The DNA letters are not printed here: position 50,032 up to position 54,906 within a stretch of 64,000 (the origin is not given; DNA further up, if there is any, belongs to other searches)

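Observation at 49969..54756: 1524-aa membrane-anchored protein made of ~180-aa modules with no recognisable family, possibly AraC-controlled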

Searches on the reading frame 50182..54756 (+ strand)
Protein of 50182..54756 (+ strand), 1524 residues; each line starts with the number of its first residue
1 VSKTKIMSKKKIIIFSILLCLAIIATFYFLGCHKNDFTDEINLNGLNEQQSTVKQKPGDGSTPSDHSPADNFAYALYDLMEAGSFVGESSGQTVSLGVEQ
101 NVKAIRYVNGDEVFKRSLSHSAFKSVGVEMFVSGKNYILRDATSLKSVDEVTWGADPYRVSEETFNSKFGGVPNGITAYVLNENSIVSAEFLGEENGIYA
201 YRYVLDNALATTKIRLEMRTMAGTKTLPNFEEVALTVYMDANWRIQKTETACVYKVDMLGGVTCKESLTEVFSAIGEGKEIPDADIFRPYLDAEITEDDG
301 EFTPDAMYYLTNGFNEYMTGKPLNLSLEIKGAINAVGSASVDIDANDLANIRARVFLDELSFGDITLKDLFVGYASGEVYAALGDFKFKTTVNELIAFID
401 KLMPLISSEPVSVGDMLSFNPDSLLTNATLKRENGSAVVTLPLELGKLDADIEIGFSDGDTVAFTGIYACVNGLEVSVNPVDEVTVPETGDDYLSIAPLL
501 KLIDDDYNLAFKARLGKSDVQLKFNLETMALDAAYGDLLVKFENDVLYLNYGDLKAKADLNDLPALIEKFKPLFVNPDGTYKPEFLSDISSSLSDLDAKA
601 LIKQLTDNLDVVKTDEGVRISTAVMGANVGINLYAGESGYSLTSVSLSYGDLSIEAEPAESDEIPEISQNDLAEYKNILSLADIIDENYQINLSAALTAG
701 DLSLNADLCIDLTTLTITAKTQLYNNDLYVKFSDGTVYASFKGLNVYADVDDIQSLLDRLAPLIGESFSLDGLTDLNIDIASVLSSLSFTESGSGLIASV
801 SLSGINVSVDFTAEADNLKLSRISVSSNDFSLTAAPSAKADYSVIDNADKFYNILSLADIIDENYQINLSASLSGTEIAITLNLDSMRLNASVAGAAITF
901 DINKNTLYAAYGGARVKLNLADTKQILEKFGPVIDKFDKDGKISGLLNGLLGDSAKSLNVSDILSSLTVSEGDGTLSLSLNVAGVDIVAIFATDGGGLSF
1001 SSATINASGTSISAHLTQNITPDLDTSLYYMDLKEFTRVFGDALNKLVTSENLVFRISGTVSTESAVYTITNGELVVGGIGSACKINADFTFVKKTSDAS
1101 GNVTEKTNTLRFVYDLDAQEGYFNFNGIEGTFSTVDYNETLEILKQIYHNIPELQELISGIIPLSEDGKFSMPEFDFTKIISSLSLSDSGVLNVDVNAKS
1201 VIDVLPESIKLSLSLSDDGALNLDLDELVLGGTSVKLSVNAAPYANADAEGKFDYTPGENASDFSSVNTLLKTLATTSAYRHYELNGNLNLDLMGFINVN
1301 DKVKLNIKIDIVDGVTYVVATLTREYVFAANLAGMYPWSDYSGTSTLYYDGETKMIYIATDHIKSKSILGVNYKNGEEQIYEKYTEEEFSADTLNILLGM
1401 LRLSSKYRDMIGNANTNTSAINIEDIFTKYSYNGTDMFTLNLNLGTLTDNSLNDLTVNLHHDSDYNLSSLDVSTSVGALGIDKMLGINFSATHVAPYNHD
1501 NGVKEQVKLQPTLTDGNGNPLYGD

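Call 5: search_protein_families(library=pfam, proteins=[window:50182-54756:+], max_evalue=0.01)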
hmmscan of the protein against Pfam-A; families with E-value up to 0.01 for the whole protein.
window:50182-54756:+ (1524 aa): 0 families

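Call 6: search_protein_families(library=ncbifam, proteins=[window:50182-54756:+], max_evalue=0.01)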
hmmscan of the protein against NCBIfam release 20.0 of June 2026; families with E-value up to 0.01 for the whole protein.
window:50182-54756:+ (1524 aa): 0 families

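Call 10: find_homologous_proteins(query=window:50182-54756:+, max_evalue=0.001)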
Query window:50182-54756:+ (1524 aa): 54 proteins with E <= 0.001 among 8000 candidates.
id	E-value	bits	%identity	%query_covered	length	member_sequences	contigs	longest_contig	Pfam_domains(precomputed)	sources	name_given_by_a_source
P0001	0.0e+0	3291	99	100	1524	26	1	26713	-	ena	-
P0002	0.0e+0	2880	85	54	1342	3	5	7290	-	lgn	-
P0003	0.0e+0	2791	72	66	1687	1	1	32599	-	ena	-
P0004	0.0e+0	2787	72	66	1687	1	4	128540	-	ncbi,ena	-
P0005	0.0e+0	2784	70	67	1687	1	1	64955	-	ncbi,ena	-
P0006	0.0e+0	2781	72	66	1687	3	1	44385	-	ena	-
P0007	0.0e+0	2778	71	66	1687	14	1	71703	-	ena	-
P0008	0.0e+0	2651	80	99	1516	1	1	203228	-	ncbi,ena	-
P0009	0.0e+0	2645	80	99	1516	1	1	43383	-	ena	-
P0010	0.0e+0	2636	79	99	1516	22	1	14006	-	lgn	-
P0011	0.0e+0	2546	77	99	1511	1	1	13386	-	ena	-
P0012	0.0e+0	2543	76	99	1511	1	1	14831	-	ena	-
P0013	0.0e+0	2541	76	99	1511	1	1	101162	-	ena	-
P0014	0.0e+0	2540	76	99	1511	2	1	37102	-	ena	-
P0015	0.0e+0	2540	76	99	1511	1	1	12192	-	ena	-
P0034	0.0e+0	1384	37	66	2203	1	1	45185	-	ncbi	-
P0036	1.3e-296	1006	33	66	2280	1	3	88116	-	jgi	-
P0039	1.8e-260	886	37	96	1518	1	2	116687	-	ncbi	-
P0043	1.8e-229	783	35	98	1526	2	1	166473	-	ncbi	-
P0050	6.7e-109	384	27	81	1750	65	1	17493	-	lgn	-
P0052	2.5e-75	273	27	70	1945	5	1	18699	-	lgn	-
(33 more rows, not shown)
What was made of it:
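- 50182..54756 (+): ORF of 1524 aa (GTG start, stop included): giant anchored modular protein. A 99%-identical full-length protein, P0001, exists in public data (call 10).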

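Call 12: find_encoding_contigs(protein=P0008, flank=8000, max_places=3)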
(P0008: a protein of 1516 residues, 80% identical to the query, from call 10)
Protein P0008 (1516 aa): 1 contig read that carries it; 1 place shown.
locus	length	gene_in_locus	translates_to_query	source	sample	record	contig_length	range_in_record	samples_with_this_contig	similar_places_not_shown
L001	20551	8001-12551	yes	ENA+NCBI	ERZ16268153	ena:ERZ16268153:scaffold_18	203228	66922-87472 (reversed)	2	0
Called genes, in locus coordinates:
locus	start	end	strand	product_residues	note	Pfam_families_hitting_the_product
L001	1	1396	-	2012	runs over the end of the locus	PF18998:Flg_new_2 (faint), PF13620:CarboxypepD_reg (weak), PF04616:Glyco_hydro_43, PF13620:CarboxypepD_reg (weak)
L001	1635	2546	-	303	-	PF12706:Lactamase_B_2, PF23023:Anti-Pycsar_Apyc1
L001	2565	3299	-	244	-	PF01416:PseudoU_synth_1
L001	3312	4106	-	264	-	PF02361:CbiQ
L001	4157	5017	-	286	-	PF00005:ABC_tran, PF13304:AAA_21 (weak)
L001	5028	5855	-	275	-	PF00005:ABC_tran, PF02463:SMC_N, PF13304:AAA_21 (faint)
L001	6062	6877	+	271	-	PF00142:Fer4_NifH (weak), PF01656:CbiA, PF02374:ArsA_ATPase, PF06564:CBP_BcsQ, PF09140:MipZ, PF10609:ParA, PF13614:AAA_31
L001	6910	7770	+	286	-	PF02311:AraC_binding, PF07883:Cupin_2, PF12833:HTH_18, PF00165:HTH_AraC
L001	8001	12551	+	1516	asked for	-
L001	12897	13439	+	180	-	PF21805:Imm5_like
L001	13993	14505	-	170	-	PF01196:Ribosomal_L17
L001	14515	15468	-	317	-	PF01193:RNA_pol_L, PF01000:RNA_pol_A_bac, PF03118:RNA_pol_A_CTD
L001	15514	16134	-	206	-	PF00163:Ribosomal_S4, PF01479:S4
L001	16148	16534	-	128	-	PF00411:Ribosomal_S11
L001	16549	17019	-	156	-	PF00416:Ribosomal_S13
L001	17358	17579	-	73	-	PF01176:eIF-1a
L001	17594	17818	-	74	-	-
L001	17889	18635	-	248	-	PF00557:Peptidase_M24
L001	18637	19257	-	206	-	PF00406:ADK, PF13207:AAA_17, PF17213:Hydin_ADK (faint), PF05191:ADK_lid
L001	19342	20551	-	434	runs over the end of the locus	PF00344:SecY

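Call 13: find_encoding_contigs(protein=P0043, flank=8000, max_places=3)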
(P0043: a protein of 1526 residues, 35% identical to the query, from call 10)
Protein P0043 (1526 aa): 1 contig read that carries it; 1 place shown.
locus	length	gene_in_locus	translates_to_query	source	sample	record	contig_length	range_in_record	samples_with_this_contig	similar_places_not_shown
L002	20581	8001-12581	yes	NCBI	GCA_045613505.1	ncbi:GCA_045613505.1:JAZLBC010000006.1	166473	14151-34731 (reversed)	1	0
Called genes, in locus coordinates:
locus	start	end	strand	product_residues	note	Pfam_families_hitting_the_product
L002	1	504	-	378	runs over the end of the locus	-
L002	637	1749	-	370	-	PF24316:Tli3 (faint), PF13088:BNR_2, PF02012:BNR (faint), PF15902:Sortilin-Vps10 (weak)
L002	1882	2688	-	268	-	PF04951:Peptidase_M55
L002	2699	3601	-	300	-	PF04909:Amidohydro_2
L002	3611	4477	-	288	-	PF00165:HTH_AraC, PF12833:HTH_18, PF00165:HTH_AraC (weak)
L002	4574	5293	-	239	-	PF03629:SASA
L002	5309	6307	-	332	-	PF01408:GFO_IDH_MocA, PF03447:NAD_binding_3 (weak), PF02894:GFO_IDH_MocA_C, PF22725:GFO_IDH_MocA_C3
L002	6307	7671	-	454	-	PF00155:Aminotran_1_2, PF01041:DegT_DnrJ_EryC1, PF00266:Aminotran_5, PF01053:Cys_Met_Meta_PP (weak)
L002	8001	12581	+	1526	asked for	-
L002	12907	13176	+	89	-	-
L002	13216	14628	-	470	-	PF00370:FGGY_N, PF02782:FGGY_C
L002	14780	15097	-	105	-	PF01371:Trp_repressor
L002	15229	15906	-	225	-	PF00149:Metallophos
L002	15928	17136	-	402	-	PF13203:DUF2201_N, PF09967:DUF2201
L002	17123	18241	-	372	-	PF00004:AAA (weak), PF07726:AAA_3, PF07728:AAA_5 (faint)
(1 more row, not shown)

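Call 14: find_encoding_contigs(protein=P0039, flank=8000, max_places=2)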
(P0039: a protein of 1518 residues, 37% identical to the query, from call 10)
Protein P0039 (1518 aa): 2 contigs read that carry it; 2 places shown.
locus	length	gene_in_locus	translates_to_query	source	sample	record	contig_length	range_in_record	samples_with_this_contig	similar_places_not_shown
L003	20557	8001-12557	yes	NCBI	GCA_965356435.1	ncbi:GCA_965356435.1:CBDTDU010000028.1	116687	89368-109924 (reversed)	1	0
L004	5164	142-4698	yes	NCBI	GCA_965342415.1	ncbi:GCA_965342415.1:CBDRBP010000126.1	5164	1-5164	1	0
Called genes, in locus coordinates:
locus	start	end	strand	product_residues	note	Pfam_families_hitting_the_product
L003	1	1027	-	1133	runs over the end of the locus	PF17757:UvrB_inter, PF04851:ResIII (faint), PF02559:CarD_TRCF_RID, PF00270:DEAD, PF00271:Helicase_C, PF03461:TRCF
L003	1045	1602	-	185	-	PF01195:Pept_tRNA_hydro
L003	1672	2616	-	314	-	PF13793:Pribosyltran_N, PF00156:Pribosyltran, PF14572:Pribosyl_synth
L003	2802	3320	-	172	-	PF00383:dCMP_cyt_deam_1, PF14437:MafB19-deam, PF14439:Bd3614-deam (weak)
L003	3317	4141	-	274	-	PF00246:Peptidase_M14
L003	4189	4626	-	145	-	PF02590:SPOUT_MTase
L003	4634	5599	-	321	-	PF02517:Rce1-like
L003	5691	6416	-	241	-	PF13518:HTH_28 (faint), PF04542:Sigma70_r2, PF04539:Sigma70_r3 (faint), PF04545:Sigma70_r4, PF08281:Sigma70_r4_2, PF01381:HTH_3 (weak)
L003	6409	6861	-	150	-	PF13581:HATPase_c_2, PF02518:HATPase_c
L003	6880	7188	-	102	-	PF01740:STAS, PF13466:STAS_2 (weak)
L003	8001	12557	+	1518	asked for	-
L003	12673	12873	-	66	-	PF08984:DUF1858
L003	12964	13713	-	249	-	PF19567:CpsB_CapC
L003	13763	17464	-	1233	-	PF18072:FGAR-AT_linker, PF02769:AIRS_C, PF13507:GATase_5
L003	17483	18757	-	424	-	PF02844:GARS_N, PF01071:GARS_A, PF02786:CPSase_L_D2, PF02222:ATP-grasp (weak), PF02843:GARS_C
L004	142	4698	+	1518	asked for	-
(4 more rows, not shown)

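Call 15: find_encoding_contigs(protein=P0034, flank=8000, max_places=2)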
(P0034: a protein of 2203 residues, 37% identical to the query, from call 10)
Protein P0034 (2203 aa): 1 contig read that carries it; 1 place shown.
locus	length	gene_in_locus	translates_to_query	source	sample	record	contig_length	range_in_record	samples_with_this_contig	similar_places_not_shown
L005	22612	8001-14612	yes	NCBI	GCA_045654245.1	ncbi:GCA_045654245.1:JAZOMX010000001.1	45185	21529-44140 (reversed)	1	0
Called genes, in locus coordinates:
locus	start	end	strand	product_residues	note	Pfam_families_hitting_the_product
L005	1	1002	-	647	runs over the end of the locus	PF01055:Glyco_hydro_31_2nd, PF21365:Glyco_hydro_31_3rd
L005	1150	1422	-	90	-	PF01084:Ribosomal_S18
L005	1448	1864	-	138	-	PF00436:SSB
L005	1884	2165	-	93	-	PF01250:Ribosomal_S6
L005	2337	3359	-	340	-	PF08240:ADH_N, PF00107:ADH_zinc_N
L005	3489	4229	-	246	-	PF01416:PseudoU_synth_1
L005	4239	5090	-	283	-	PF02361:CbiQ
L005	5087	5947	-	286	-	PF02463:SMC_N (faint), PF00005:ABC_tran, PF13304:AAA_21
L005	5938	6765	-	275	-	PF00005:ABC_tran, PF02463:SMC_N, PF27471:EcfA1_C (faint)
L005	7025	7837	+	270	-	PF00142:Fer4_NifH, PF01656:CbiA, PF02374:ArsA_ATPase (weak), PF06564:CBP_BcsQ, PF09140:MipZ, PF10609:ParA, PF13614:AAA_31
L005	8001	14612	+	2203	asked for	-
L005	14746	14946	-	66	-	-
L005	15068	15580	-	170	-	PF01196:Ribosomal_L17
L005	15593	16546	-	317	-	PF01193:RNA_pol_L, PF01000:RNA_pol_A_bac, PF03118:RNA_pol_A_CTD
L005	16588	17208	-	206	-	PF00163:Ribosomal_S4, PF01479:S4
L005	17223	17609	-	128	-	PF00411:Ribosomal_S11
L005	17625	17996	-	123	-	PF00416:Ribosomal_S13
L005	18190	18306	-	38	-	PF00444:Ribosomal_L36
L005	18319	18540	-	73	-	PF01176:eIF-1a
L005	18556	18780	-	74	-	-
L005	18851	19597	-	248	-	PF00557:Peptidase_M24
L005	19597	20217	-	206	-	PF00406:ADK, PF13207:AAA_17, PF05191:ADK_lid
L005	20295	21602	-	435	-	PF00344:SecY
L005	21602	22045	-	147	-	PF00828:Ribosomal_L27A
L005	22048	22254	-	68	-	PF00327:Ribosomal_L30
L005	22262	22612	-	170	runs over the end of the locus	PF00333:Ribosomal_S5, PF03719:Ribosomal_S5_C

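Call 16: find_encoding_contigs(protein=P0036, flank=8000, max_places=2)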
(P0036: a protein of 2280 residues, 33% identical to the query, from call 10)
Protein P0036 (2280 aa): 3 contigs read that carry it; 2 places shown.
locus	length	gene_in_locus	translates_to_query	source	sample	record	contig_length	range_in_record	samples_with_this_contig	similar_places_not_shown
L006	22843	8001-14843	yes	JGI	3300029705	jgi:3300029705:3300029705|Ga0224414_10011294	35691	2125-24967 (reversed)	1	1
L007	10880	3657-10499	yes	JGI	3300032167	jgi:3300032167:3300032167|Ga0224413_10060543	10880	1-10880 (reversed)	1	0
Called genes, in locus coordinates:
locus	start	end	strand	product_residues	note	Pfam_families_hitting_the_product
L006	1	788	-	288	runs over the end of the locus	PF13240:Zn_Ribbon_1 (weak), PF13248:Zn_ribbon_3 (faint)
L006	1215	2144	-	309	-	-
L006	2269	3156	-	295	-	PF02645:DegV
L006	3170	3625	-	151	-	PF12802:MarR_2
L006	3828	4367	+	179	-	PF04260:DUF436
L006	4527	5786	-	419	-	PF01648:ACPS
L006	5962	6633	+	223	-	PF00072:Response_reg, PF00486:Trans_reg_C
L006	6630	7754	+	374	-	PF00672:HAMP (weak), PF00512:HisKA, PF02518:HATPase_c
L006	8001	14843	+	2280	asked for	-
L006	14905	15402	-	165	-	PF03061:4HBT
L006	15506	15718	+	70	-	-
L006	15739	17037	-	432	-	-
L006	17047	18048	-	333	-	PF00535:Glycos_transf_2, PF10111:Glyco_tranf_2_2 (weak), PF13641:Glyco_tranf_2_3 (weak)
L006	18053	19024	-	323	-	PF00535:Glycos_transf_2, PF10111:Glyco_tranf_2_2, PF13641:Glyco_tranf_2_3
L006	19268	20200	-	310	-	PF01613:Flavin_Reduct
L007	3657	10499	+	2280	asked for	-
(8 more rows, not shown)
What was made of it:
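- The gene sits as a single gene in housekeeping contexts (calls 12-16).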
